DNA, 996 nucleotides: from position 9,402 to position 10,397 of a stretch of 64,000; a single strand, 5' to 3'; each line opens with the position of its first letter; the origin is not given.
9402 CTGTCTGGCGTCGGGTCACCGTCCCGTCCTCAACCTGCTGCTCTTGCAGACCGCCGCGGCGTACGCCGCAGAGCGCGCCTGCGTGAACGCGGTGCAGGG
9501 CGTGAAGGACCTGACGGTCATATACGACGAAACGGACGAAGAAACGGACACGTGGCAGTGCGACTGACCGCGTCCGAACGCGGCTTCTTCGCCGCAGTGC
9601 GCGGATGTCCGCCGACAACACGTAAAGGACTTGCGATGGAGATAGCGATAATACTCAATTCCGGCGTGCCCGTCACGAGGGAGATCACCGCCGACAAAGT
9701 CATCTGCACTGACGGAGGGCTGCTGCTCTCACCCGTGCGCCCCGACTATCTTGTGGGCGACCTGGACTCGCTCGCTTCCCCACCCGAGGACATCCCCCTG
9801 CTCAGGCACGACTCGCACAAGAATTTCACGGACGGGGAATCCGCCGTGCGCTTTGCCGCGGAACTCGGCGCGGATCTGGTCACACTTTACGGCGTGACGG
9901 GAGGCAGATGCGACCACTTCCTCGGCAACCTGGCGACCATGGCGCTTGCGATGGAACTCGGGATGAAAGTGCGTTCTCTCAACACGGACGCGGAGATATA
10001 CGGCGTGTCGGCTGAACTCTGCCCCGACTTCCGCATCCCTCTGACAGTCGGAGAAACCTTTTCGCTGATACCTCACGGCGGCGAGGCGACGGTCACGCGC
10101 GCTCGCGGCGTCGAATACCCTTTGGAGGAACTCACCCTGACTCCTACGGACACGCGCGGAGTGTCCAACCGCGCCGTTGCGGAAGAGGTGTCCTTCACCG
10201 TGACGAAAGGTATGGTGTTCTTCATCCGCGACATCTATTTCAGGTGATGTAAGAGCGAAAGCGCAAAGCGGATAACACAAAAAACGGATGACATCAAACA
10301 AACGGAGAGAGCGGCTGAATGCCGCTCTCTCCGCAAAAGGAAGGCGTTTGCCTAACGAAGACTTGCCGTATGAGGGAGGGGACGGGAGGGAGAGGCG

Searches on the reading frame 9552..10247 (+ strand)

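Call 55: search_protein_families(library=pfam, proteins=[window:9552-10247:+], max_evalue=0.001)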
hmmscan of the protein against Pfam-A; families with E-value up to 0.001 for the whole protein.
window:9552-10247:+ (231 aa): 2 families
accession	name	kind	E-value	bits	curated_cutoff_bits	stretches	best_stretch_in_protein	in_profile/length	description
PF04263.21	TPK_catalytic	-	2.4e-14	53.7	30.7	1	47-138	8-109/113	Thiamin pyrophosphokinase, catalytic domain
PF04265.19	TPK_B1_binding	-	1.1e-11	44.7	22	1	167-222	11-67/67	Thiamin pyrophosphokinase, vitamin B1 binding domain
